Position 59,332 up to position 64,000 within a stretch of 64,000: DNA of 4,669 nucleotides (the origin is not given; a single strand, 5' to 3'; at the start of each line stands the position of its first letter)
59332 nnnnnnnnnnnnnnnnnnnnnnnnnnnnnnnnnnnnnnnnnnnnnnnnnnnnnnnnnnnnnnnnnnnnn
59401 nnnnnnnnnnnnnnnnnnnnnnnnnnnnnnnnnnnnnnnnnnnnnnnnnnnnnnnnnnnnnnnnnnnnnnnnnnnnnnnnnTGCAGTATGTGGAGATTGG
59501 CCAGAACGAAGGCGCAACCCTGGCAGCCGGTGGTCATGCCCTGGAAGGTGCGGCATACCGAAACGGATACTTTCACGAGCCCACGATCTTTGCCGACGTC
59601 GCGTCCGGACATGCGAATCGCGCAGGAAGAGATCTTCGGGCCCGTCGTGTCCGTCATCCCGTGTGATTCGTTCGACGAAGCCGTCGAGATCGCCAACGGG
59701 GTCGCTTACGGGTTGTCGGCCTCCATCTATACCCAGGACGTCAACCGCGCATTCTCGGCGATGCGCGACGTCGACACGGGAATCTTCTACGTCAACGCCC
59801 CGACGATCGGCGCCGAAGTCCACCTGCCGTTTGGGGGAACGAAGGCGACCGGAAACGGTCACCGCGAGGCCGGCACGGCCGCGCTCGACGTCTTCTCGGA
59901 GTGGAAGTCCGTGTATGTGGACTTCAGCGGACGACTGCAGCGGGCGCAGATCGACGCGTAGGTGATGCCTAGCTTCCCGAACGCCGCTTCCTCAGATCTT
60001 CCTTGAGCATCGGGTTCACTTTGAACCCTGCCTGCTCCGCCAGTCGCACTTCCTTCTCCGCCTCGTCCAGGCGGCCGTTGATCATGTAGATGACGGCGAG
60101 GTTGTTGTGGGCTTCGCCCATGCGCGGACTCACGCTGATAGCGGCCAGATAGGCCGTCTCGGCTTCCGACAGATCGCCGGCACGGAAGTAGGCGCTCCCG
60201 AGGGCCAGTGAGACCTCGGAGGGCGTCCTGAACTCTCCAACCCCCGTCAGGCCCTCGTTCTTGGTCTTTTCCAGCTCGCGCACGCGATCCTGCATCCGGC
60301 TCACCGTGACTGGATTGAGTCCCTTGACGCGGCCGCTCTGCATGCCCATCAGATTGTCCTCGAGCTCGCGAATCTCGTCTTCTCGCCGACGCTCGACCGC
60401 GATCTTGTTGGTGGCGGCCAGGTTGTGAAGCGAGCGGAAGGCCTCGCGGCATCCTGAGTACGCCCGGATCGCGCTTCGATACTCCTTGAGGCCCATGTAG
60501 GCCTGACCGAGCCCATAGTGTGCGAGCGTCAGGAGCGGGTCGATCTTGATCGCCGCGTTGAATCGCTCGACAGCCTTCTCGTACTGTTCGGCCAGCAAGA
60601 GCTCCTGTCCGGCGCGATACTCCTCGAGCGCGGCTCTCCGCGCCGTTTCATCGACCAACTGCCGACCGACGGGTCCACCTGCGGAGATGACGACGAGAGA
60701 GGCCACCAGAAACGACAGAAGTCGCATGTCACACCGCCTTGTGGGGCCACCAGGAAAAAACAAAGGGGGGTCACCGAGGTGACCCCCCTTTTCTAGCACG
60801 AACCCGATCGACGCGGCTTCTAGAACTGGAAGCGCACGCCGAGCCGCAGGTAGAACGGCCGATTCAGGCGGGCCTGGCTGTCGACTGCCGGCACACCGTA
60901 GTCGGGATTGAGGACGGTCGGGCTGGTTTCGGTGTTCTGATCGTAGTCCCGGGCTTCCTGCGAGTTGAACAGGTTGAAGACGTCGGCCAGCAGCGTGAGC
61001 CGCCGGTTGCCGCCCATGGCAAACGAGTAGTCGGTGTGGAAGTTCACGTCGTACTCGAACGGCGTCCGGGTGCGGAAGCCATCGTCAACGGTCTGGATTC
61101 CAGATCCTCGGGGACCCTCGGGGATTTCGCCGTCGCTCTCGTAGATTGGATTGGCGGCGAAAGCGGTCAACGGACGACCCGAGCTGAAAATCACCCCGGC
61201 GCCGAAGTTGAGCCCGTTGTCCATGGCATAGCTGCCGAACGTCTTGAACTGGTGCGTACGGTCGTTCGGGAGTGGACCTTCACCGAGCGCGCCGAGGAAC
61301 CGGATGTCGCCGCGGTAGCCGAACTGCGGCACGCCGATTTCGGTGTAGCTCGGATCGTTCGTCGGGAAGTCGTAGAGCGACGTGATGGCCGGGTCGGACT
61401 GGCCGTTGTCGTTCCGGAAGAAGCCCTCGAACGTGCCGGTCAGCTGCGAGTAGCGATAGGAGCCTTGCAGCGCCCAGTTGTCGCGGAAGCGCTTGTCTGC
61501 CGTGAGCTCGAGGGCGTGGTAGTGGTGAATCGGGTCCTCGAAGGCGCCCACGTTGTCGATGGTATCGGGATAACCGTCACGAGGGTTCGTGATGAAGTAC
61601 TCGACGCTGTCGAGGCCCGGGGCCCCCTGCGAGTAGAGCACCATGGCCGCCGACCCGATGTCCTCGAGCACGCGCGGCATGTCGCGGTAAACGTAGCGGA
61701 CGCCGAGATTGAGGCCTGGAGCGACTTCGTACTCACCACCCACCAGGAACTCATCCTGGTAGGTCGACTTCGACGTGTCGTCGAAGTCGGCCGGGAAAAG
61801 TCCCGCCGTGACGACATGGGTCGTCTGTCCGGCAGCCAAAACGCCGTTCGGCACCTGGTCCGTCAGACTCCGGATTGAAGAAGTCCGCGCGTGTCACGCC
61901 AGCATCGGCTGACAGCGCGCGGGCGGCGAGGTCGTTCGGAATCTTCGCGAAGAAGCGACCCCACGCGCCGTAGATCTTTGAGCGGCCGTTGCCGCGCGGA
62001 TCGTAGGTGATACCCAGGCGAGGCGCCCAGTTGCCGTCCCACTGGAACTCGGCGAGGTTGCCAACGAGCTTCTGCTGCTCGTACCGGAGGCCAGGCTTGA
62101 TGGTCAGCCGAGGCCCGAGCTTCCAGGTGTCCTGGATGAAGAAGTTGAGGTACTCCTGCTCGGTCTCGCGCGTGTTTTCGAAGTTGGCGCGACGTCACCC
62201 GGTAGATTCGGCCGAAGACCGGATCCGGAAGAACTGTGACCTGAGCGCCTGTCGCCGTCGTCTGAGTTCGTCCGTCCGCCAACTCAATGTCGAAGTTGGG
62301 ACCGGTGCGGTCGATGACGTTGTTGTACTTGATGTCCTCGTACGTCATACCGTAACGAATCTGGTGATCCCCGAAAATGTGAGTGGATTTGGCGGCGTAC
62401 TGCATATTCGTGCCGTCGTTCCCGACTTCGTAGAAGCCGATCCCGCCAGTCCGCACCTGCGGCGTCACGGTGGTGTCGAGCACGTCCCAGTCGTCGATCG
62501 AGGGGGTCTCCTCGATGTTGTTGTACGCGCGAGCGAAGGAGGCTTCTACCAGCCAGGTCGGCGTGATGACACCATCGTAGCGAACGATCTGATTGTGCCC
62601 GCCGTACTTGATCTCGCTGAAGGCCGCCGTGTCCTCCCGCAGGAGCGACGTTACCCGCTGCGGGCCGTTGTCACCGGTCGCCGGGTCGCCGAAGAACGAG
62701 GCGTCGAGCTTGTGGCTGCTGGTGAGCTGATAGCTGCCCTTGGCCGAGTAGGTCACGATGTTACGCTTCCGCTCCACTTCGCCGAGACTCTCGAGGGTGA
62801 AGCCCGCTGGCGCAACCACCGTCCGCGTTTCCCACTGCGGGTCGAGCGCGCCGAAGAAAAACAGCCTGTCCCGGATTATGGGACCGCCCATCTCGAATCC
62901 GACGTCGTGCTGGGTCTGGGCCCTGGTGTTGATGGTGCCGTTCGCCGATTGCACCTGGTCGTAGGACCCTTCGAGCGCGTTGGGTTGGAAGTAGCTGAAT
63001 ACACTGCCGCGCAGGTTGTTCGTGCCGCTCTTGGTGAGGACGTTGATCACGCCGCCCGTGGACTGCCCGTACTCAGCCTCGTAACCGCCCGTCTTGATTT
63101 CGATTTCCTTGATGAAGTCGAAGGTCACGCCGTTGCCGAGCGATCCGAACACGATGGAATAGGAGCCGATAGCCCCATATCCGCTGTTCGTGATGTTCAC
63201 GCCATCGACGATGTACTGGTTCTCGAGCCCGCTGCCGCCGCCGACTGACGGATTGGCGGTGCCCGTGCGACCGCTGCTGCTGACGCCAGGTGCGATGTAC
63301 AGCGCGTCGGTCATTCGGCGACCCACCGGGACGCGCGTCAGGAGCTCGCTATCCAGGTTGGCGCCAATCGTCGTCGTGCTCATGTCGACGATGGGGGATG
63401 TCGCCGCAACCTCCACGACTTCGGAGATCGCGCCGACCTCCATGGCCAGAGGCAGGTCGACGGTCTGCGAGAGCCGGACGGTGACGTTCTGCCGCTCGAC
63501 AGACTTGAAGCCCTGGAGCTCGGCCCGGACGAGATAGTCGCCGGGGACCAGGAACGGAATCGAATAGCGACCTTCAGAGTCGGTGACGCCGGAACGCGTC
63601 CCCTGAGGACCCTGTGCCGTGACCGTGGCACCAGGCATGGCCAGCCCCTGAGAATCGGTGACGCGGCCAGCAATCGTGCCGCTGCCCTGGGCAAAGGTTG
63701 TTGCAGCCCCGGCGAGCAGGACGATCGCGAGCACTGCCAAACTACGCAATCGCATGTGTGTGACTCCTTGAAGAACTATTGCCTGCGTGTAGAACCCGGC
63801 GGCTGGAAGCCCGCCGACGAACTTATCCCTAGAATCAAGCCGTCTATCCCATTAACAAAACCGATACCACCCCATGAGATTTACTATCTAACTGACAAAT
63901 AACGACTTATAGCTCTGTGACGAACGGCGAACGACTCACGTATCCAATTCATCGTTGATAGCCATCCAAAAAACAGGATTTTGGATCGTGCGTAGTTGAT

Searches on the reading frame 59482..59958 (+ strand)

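Call 41: search_protein_families(library=pfam, proteins=[window:59482-59958:+], max_evalue=0.001)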
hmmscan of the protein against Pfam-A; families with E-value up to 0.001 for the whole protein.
window:59482-59958:+ (159 aa): 1 family
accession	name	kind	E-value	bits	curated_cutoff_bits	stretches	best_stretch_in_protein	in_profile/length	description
PF00171.27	Aldedh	-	7.6e-36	124.1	23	1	25-144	343-461/461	Aldehyde dehydrogenase family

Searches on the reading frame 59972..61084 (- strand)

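Call 42: search_protein_families(library=pfam, proteins=[window:59972-61084:-], max_evalue=0.001)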
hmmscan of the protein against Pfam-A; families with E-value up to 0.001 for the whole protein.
window:59972-61084:- (371 aa): 12 families
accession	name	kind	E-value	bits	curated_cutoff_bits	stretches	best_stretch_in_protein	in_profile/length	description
PF07719.23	TPR_2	-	1.8e-17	62.4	27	0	293-320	5-32/34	Tetratricopeptide repeat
PF00515.34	TPR_1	-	8.7e-17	60.6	27.8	0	188-209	3-24/34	Tetratricopeptide repeat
PF13414.12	TPR_11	-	6.2e-16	58.3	26.8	2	159-198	1-40/42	TPR repeat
PF13432.12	TPR_16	-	2.5e-15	57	32.7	2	293-351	1-59/65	Tetratricopeptide repeat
PF13181.12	TPR_8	-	5.7e-13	48.3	25.7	0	293-320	5-32/34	Tetratricopeptide repeat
PF14559.12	TPR_19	-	2.8e-12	47.2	25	2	300-347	2-49/68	Tetratricopeptide repeat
PF13428.12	TPR_14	-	1.6e-09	37.9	23.5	1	291-331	3-43/44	Tetratricopeptide repeat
PF13431.12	TPR_17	-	3.7e-09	36.6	24.4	1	311-343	1-33/34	Tetratricopeptide repeat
PF13424.12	TPR_12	-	5.6e-08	33.3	30.1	0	323-344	3-24/77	Tetratricopeptide repeat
PF13174.12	TPR_6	-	0.00018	22.4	26.3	0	188-214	2-28/33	Tetratricopeptide repeat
PF13374.12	TPR_10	-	0.00028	21.2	27.5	0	327-344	6-23/42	Tetratricopeptide repeat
PF13176.12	TPR_7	-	0.00036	20.8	27.9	0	293-319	3-29/36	Tetratricopeptide repeat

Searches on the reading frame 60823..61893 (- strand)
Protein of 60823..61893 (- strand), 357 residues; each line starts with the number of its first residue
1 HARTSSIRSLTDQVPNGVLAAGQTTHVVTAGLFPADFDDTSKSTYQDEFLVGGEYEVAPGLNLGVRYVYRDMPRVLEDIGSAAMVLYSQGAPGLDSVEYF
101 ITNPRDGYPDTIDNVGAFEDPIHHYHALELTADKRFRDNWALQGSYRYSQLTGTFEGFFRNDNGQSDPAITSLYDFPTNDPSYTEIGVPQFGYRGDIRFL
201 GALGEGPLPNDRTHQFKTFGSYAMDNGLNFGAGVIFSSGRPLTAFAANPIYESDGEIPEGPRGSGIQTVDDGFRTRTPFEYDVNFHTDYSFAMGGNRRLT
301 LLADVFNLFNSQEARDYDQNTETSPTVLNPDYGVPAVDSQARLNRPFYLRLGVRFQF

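Call 42: search_protein_families(library=pfam, proteins=[window:60823-61893:-], max_evalue=0.001)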
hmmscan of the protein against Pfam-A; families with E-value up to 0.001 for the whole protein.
window:60823-61893:- (357 aa): 1 family
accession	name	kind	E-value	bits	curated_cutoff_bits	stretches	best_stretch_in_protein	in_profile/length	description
PF25183.1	OMP_b-brl_4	-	1.8e-06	27.1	30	1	9-163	497-644/838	Outer membrane beta barrel domain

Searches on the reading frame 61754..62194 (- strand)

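Call 42: search_protein_families(library=pfam, proteins=[window:61754-62194:-], max_evalue=0.001)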
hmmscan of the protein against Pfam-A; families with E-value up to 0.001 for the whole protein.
window:61754-62194:- (147 aa): 2 families
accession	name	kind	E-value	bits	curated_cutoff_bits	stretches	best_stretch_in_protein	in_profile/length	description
PF25183.1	OMP_b-brl_4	-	2.6e-13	49.8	30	2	3-42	355-394/838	Outer membrane beta barrel domain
PF00593.30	TonB_dep_Rec_b-barrel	-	9.9e-10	39.3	27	1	8-89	163-249/436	TonB dependent receptor-like, beta-barrel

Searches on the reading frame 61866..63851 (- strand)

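Call 42: search_protein_families(library=pfam, proteins=[window:61866-63851:-], max_evalue=0.001)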
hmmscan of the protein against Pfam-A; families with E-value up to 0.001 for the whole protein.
window:61866-63851:- (662 aa): 4 families
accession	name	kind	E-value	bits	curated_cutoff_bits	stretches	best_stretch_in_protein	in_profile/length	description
PF25183.1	OMP_b-brl_4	-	9e-20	71.1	30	2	273-337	2-63/838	Outer membrane beta barrel domain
PF13620.12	CarboxypepD_reg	-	1.2e-19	70.9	32.3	1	59-137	1-81/82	Carboxypeptidase regulatory-like domain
PF13715.12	CarbopepD_reg_2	-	6.9e-08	32.9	32.2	1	60-138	1-77/88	CarboxypepD_reg-like domain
PF07715.20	Plug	-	6.1e-07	30.4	23.9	1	166-268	12-107/107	TonB-dependent Receptor Plug Domain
